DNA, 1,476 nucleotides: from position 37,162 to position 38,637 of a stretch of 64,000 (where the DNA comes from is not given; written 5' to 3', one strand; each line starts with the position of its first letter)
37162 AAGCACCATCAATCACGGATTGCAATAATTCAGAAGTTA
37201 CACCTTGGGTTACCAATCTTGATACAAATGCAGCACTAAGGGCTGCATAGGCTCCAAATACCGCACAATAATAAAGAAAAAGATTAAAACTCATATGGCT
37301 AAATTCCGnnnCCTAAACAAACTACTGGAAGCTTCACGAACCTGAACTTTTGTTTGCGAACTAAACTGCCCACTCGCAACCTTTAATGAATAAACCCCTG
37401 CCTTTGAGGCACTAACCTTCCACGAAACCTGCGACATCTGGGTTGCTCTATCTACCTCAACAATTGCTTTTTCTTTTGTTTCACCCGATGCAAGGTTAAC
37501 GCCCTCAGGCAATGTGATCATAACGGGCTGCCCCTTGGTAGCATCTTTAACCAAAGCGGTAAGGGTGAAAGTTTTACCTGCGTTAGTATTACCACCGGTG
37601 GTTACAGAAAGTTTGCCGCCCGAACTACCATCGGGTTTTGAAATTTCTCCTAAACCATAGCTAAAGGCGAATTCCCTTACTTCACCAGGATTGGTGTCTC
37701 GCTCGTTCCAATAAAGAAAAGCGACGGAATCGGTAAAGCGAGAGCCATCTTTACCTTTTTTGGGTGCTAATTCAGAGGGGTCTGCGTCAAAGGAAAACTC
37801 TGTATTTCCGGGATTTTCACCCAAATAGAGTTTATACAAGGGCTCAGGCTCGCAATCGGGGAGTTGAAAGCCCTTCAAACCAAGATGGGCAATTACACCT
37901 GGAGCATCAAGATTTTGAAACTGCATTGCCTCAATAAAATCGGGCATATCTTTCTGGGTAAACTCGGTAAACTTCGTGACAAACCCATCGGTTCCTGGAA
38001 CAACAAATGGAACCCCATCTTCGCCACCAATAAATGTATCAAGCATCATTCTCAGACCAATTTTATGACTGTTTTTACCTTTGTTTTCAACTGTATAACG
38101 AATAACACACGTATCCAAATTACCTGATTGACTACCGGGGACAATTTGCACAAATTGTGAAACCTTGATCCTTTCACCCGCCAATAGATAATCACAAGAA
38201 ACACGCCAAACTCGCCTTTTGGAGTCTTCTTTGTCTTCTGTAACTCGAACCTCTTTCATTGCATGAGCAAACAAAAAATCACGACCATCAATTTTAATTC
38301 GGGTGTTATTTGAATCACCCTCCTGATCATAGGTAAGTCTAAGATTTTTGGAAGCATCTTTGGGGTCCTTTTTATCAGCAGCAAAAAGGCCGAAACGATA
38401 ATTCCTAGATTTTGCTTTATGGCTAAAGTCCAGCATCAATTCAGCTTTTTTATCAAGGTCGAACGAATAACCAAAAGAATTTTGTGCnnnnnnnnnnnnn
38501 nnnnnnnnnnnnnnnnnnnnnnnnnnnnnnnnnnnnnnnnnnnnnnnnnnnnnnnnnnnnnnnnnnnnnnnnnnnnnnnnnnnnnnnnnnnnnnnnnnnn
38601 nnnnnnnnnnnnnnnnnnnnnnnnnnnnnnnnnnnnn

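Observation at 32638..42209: Six-gene vWA / FHA / zinc-ribbon / kinase / pseudokinase-PP2C cluster: candidate uncharacterised membrane phospho-signalling system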

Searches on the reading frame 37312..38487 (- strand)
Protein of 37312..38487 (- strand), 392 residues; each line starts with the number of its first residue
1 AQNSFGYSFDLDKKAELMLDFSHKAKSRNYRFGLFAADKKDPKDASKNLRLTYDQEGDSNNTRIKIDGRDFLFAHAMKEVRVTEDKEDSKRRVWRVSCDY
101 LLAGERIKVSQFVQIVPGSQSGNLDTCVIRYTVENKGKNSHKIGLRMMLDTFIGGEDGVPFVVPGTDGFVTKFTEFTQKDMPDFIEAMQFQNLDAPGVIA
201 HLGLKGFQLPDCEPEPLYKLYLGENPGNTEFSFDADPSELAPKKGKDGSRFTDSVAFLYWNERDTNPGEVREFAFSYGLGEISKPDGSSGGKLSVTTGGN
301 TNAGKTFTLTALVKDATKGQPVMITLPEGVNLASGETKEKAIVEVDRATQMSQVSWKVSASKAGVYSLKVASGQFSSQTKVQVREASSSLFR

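Call 53: predict_structure(alignment_id=A2)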
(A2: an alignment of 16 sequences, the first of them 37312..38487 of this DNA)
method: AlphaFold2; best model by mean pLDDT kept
length: 392 residues; sequences in the alignment: 16
mean_pLDDT: 88.6   pTM: 0.89
mean pLDDT of the five models: 88.6, 88.5, 88.2, 87.1, 86.4
residues with pLDDT >= 90: 235; 70-90: 128; 50-70: 27; < 50: 2
segments of 3 or more residues with pLDDT < 50: none
pLDDT, mean of each block of 10 residues (from residue 1): 70 88 74 93 89 87 95 89 91 94 94 92 93 97 96 81 89 91 92 89 85 93 80 87 61 89 97 95 80 89 92 93 96 95 86 94 94 93 79 62
secondary structure, 60 per line:
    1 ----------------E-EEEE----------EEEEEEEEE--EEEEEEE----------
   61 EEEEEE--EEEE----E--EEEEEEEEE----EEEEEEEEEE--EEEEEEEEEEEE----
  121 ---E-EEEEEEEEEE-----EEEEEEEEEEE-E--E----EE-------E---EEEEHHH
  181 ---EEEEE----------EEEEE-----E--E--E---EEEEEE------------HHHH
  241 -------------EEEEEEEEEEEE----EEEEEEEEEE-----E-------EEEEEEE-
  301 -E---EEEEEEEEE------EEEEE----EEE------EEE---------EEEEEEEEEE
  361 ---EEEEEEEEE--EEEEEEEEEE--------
elements in order: E19-22 E33-41 E44-50 E61-66 E69-72 E80-88 E93-102 E105-116 E126-135 E141-151 E174-177 E184-188 E199-203 E219-224 H237-240 E254-265 E270-279 E293-299 E306-314 E321-325 E330-332 E339-341 E351-360 E364-372 E375-384

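Call 55: fold_search(model_id=the predicted structure, library=pdb)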
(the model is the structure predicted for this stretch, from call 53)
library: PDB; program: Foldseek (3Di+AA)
matches with E <= 10: 774; with E <= 0.001: 75
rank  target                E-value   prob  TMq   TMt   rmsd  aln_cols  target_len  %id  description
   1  5no8_A                4.9e-07  1.00  0.30  0.19  14.8       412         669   10  Polysaccharide Lyase BACCELL_00875 (released 2017-06-28)
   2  5nok_A                6.0e-07  1.00  0.28  0.18  16.1       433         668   10  Polysaccharide Lyase BACCELL_00875 (released 2017-06-28)
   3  9irq_A                6.6e-06  1.00  0.29  0.18  16.8       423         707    9  Alginate lyase (Microbulbifer sp. ALW1) (released 2025-01-22)
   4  7wff_b                7.7e-06  1.00  0.34  0.42   8.9       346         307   11  Subcomplexes B,M and L in the Cylic electron transfer supercomplex NDH-PSI from Arabidopsis (released 2022-03-16)
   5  9grx_2                9.0e-06  1.00  0.35  0.44   9.9       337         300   12  NDH-PSI-LHCI supercomplex from S. oleracea (released 2025-02-12)
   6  1v7v                  1.4e-05  1.00  0.36  0.20   8.4       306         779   13  Crystal structure of Vibrio proteolyticus chitobiose phosphorylase (released 2004-06-22)
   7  7uft_A                1.8e-05  1.00  0.32  0.15  13.1       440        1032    8  Cryo-EM Structure of Bl_Man38C at 2.9 A (released 2022-11-16)
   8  3wvf_B                2.6e-05  1.00  0.36  0.32   8.6       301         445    8  Crystal structure of YidC from Escherichia coli (released 2014-12-17)
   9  8ho7_A                2.6e-05  1.00  0.34  0.18   7.6       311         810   13  The cryo-EM structure of cellobiose phosphorylase from Clostridium thermocellum (released 2023-12-13)
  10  6w0p_B                2.8e-05  1.00  0.30  0.17  12.3       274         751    9  Putative kojibiose phosphorylase from human microbiome (released 2020-03-18)
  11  8hob_A                3.7e-05  1.00  0.37  0.19   8.4       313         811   12  The cryo-EM structure of cellobiose phosphorylase from Clostridium thermocellum ( variant) (released 2024-03-20)
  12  8ho8_A                5.7e-05  1.00  0.34  0.18   8.4       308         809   12  The cryo-EM structure of cellobiose phosphorylase from Clostridium thermocellum in complex with cellobiose (released 2023-12-13)
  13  8rfe_A                6.0e-05  1.00  0.38  0.07   9.5       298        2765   13  CgsiGP2 sample in nanodisc (released 2024-03-20)
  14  8ho9_A                6.0e-05  1.00  0.36  0.19   7.5       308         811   12  The cryo-EM structure of cellobiose phosphorylase from Clostridium thermocellum (cysteine-to-serine varient) (released 2023-12-13)
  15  3nre_A                6.3e-05  1.00  0.35  0.45   7.5       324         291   11  Crystal structure of a Putative aldose 1-epimerase (b2544) from ESCHERICHIA COLI K12 at 1.59 A resolution (released 2010-09-15)
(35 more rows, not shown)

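Call 81: search_protein_representatives(alignment_id=A2)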
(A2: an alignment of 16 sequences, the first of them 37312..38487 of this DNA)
Query: 16 sequences, 378 profile positions. Proteins with E-value up to 0.001 (for the whole library): 2592; up to 1e-10: 1896; up to 1e-30: 706. The best 150 are listed.
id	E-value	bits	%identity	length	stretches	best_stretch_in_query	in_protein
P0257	1.1e-154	531.7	-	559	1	6-377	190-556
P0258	1.4e-148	511.6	-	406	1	3-377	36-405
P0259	4.1e-147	506.8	-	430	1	4-377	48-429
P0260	8.1e-146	502.5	-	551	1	5-378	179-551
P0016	4.1e-145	500.2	-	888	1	2-378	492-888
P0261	1.7e-135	468.5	-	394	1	6-378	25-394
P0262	2.2e-133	461.5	-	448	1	11-378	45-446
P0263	4.8e-129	447.3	-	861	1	11-376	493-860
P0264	2.2e-128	445.1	-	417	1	12-377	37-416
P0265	4.1e-125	434.3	-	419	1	10-377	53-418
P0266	2.7e-124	431.7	-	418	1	10-378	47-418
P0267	1.3e-122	426.1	-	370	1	32-377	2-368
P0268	1.2e-120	419.6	-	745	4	12-373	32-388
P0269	1.3e-120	419.5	-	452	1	3-377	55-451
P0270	5.9e-120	417.4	-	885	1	12-374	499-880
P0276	3.0e-115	401.9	-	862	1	9-366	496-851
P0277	2.5e-114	398.9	-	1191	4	42-371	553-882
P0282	1.5e-108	379.8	-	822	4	43-369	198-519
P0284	4.1e-107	375.1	-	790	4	16-372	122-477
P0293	6.2e-104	364.6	-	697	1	10-370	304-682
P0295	2.2e-103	362.8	-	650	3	13-347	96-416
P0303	3.9e-101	355.4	-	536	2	11-374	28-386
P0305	6.8e-101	354.6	-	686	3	12-371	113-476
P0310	6.8e-99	348.0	-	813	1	25-377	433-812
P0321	3.9e-94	332.4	-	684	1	12-377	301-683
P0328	7.5e-93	328.2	-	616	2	12-372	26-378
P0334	2.4e-92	326.5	-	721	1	11-377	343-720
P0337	1.1e-91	324.3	-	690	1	14-377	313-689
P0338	1.8e-91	323.6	-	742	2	85-377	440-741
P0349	2.5e-89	316.6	-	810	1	4-377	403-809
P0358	1.4e-88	314.1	-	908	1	25-377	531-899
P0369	2.5e-86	306.7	-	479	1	16-377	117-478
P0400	5.6e-82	292.4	-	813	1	14-367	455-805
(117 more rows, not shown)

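Call 83: search_protein_families(library=pfam, proteins=[P0268, P0277, P0282, P0284, P0295, P0303, P0305, P0328, P0338, P0369], max_evalue=0.001)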
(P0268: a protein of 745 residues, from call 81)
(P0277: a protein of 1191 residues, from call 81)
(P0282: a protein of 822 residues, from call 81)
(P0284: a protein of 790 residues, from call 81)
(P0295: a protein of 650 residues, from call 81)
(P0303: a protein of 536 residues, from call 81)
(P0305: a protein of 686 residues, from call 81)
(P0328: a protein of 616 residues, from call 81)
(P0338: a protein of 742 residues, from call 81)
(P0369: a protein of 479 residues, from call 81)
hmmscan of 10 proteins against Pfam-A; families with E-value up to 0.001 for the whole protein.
P0268 (745 aa): 4 families
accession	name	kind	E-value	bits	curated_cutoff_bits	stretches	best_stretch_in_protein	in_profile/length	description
PF25275.1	Golvesin_C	-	3e-08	34.2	31.6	0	338-383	25-70/132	Golvesin C-terminal domain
PF13584.12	BatD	-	6.8e-08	33.5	24.1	1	306-386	10-90/92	BatD DUF11 like domain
PF09394.16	Inhibitor_I42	-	9.8e-06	26.2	27.2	0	348-381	48-80/91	Chagasin family peptidase inhibitor I42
PF24063.1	DUF7363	-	8.8e-05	23.5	28.3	0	333-372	55-93/107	Domain of unknown function (DUF7363)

P0277 (1191 aa): 2 families
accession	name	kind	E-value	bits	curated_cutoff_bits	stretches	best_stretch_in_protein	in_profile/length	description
PF23619.1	Ig_VWA7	-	3.5e-05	24.4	27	0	996-1023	9-36/104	VWA7 Ig-like domain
PF19190.6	BACON_2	-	0.00084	19.7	25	0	125-182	2-54/94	Viral BACON domain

P0282 (822 aa): 2 families
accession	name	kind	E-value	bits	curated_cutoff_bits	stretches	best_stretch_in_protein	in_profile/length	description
PF23619.1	Ig_VWA7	-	0.00022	21.8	27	0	692-746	32-89/104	VWA7 Ig-like domain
PF13717.11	Zn_ribbon_4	-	0.00062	20.1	30.3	0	5-32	4-34/36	zinc-ribbon domain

P0284 (790 aa): 3 families
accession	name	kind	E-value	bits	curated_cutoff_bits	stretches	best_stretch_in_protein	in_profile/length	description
PF23619.1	Ig_VWA7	-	6e-06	26.9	27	0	392-420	9-37/104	VWA7 Ig-like domain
PF25275.1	Golvesin_C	-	2.1e-05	25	31.6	0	638-665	36-63/132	Golvesin C-terminal domain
PF16990.11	CBM_35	-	8.3e-05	23.3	28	0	539-566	32-59/121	Carbohydrate binding module (family 35)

P0295 (650 aa): 0 families

P0303 (536 aa): 0 families

P0305 (686 aa): 0 families

P0328 (616 aa): 1 family
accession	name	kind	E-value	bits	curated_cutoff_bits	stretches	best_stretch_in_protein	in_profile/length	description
PF03793.24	PASTA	-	4.2e-10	39.9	23.2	1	394-454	1-59/64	PASTA domain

P0338 (742 aa): 5 families
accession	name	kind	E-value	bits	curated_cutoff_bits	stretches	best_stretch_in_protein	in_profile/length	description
PF08281.18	Sigma70_r4_2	-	8.9e-13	48.1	25.7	1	90-137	4-51/54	Sigma-70, region 4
PF04542.20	Sigma70_r2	-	4.4e-07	30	24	1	1-59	8-68/71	Sigma-70 region 2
PF04545.22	Sigma70_r4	-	4.9e-07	29.6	24.1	1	94-141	2-49/50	Sigma-70, region 4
PF13384.12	HTH_23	-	0.00038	20.6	24.6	1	100-135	5-40/50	Homeodomain-like domain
PF07638.17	Sigma70_ECF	-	0.0006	20.2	21.1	0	54-144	90-183/185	ECF sigma factor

P0369 (479 aa): 2 families
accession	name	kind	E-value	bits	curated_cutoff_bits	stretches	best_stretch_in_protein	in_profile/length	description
PF13719.11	Zn_ribbon_5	-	0.00031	20.9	29.3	1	4-36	2-37/37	zinc-ribbon domain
PF13717.11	Zn_ribbon_4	-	0.0007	19.9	30.3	1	5-34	3-35/36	zinc-ribbon domain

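Call 85: search_protein_families(library=pfam, proteins=[P0263, P0276, P0293, P0310, P0321, P0334, P0337, P0349, P0358, P0400], max_evalue=0.001)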
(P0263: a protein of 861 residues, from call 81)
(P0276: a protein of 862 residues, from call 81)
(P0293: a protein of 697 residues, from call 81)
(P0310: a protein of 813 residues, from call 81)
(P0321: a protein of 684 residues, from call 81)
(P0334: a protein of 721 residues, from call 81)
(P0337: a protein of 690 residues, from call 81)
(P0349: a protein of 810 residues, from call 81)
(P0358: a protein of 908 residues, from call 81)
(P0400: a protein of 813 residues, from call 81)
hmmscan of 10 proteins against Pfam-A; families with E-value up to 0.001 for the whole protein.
P0263 (861 aa): 5 families
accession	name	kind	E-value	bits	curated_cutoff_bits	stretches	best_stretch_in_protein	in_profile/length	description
PF00069.31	Pkinase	-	2.2e-45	155.6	31.7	1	151-362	3-212/263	Protein kinase domain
PF07714.23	PK_Tyr_Ser-Thr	-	5e-32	111.7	23.1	1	152-403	4-257/258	Protein tyrosine and serine/threonine kinase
PF01636.29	APH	-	6.3e-10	39.7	23.2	1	243-294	144-198/239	Phosphotransferase enzyme family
PF03109.22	ABC1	-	1.3e-06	28.2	22.9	1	222-299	144-220/244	ABC1 atypical kinase-like domain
PF06293.20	Kdo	-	1.5e-05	25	21.3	1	228-294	100-170/207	Lipopolysaccharide kinase (Kdo/WaaP) family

P0276 (862 aa): 5 families
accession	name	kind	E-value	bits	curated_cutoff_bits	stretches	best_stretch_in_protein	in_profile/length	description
PF00069.31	Pkinase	-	2.9e-46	158.4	31.7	1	90-346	1-253/263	Protein kinase domain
PF07714.23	PK_Tyr_Ser-Thr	-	7.8e-30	104.5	23.1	1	91-344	2-248/258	Protein tyrosine and serine/threonine kinase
PF03109.22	ABC1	-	1.6e-05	24.6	22.9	1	132-242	117-218/244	ABC1 atypical kinase-like domain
PF13490.11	zf-HC2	-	0.00016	22.1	22.2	1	12-40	6-34/35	Putative zinc-finger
PF01636.29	APH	-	0.00044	20.5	23.2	0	207-237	168-196/239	Phosphotransferase enzyme family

P0293 (697 aa): 4 families
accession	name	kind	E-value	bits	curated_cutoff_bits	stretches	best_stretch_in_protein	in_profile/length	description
PF08281.18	Sigma70_r4_2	-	2.6e-13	49.8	25.7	1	139-189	4-54/54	Sigma-70, region 4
PF04542.20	Sigma70_r2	-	2.3e-11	43.7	24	1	44-108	1-67/71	Sigma-70 region 2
PF04545.22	Sigma70_r4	-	5.5e-05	23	24.1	1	143-190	2-49/50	Sigma-70, region 4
PF00126.33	HTH_1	-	0.00047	20.5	26.6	0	160-196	12-48/60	Bacterial regulatory helix-turn-helix protein, lysR family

P0310 (813 aa): 2 families
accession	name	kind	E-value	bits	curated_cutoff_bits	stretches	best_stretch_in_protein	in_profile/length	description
PF00069.31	Pkinase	-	2.6e-34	119.3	31.7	1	36-312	4-256/263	Protein kinase domain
PF07714.23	PK_Tyr_Ser-Thr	-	2.2e-23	83.3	23.1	1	35-314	3-255/258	Protein tyrosine and serine/threonine kinase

P0321 (684 aa): 2 families
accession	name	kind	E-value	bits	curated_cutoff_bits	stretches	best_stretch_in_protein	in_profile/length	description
PF08281.18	Sigma70_r4_2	-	2.8e-11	43.3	25.7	1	142-190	4-52/54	Sigma-70, region 4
PF04542.20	Sigma70_r2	-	3.7e-11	43.1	24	1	46-113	1-70/71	Sigma-70 region 2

P0334 (721 aa): 3 families
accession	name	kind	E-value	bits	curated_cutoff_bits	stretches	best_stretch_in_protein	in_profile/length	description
PF08281.18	Sigma70_r4_2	-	1.8e-13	50.3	25.7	1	147-199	2-54/54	Sigma-70, region 4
PF04542.20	Sigma70_r2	-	6.1e-11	42.4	24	1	51-112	1-64/71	Sigma-70 region 2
PF04545.22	Sigma70_r4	-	4e-10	39.5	24.1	1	153-201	2-50/50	Sigma-70, region 4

P0337 (690 aa): 3 families
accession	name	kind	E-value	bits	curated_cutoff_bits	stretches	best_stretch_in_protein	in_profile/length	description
PF08281.18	Sigma70_r4_2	-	1.8e-11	44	25.7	1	143-193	4-54/54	Sigma-70, region 4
PF04542.20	Sigma70_r2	-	1.3e-09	38.2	24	1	46-113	1-70/71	Sigma-70 region 2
PF00126.33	HTH_1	-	2.6e-05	24.5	26.6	1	170-208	18-59/60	Bacterial regulatory helix-turn-helix protein, lysR family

P0349 (810 aa): 4 families
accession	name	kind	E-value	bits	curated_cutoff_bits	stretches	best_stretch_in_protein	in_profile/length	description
PF00069.31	Pkinase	-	2.8e-52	178.2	31.7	1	19-275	1-254/263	Protein kinase domain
PF07714.23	PK_Tyr_Ser-Thr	-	5.4e-33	114.8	23.1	1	21-273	3-249/258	Protein tyrosine and serine/threonine kinase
PF01636.29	APH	-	0.00011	22.5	23.2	0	133-168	165-198/239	Phosphotransferase enzyme family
PF03109.22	ABC1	-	0.00011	21.9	22.9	1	92-172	143-219/244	ABC1 atypical kinase-like domain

P0358 (908 aa): 5 families
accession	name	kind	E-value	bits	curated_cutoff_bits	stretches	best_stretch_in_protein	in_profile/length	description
PF00069.31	Pkinase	-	1.6e-54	185.5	31.7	1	102-354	1-253/263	Protein kinase domain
PF07714.23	PK_Tyr_Ser-Thr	-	2.6e-35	122.4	23.1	1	103-353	2-249/258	Protein tyrosine and serine/threonine kinase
PF03109.22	ABC1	-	9.9e-07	28.6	22.9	1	143-253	116-220/244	ABC1 atypical kinase-like domain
PF01636.29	APH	-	1.2e-06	28.9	23.2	0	126-210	21-101/239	Phosphotransferase enzyme family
PF13490.11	zf-HC2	-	2.3e-05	24.8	22.2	1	13-40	8-35/35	Putative zinc-finger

P0400 (813 aa): 1 family
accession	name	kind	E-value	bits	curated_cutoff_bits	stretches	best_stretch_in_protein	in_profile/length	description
PF00069.31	Pkinase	-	3e-05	24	31.7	1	42-228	9-189/263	Protein kinase domain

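Call 89: find_homologous_proteins(query=P0328, max_evalue=0.00001)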
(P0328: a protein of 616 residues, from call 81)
Query P0328 (616 aa): 267 proteins with E <= 0.00001 among 8000 candidates; the best 120 are listed.
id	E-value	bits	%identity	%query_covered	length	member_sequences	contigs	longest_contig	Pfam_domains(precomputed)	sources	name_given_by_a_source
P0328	0.0e+0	1359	100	100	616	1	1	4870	PF03793.25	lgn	-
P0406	3.3e-233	794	67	58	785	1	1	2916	PF03793.25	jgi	jgi:uncharacterized protein (TIGR03067 family)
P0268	5.8e-159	549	41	89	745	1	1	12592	PF24063.3,PF09394.17,PF25275.2,PF13584.13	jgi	jgi:predicted secreted protein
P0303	1.1e-150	522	54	62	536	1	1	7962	-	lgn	-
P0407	1.7e-144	501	53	61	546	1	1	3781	-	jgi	jgi:hypothetical protein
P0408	1.1e-137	479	39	89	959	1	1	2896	PF16990.12,PF25275.2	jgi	jgi:hypothetical protein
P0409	4.5e-135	470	45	95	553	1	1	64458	-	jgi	jgi:hypothetical protein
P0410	8.4e-135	469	38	88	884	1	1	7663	PF23619.2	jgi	jgi:hypothetical protein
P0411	2.0e-131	458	50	57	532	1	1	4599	-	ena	-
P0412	3.2e-128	447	40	88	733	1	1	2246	-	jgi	jgi:hypothetical protein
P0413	4.9e-128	447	42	88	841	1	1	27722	-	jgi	jgi:hypothetical protein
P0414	3.7e-126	441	41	87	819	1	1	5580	-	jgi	jgi:hypothetical protein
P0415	1.1e-125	439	40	88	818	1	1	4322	-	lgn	-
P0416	2.1e-124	435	53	62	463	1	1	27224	-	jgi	jgi:hypothetical protein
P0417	3.1e-122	428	40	88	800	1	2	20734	-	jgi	jgi:hypothetical protein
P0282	8.6e-122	426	37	88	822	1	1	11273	-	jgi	jgi:hypothetical protein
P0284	2.0e-116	408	38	87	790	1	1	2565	PF25275.2,PF23619.2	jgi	jgi:predicted secreted protein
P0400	8.3e-108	380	52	57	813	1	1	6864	-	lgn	-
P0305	1.2e-102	363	37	86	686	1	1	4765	-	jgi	jgi:hypothetical protein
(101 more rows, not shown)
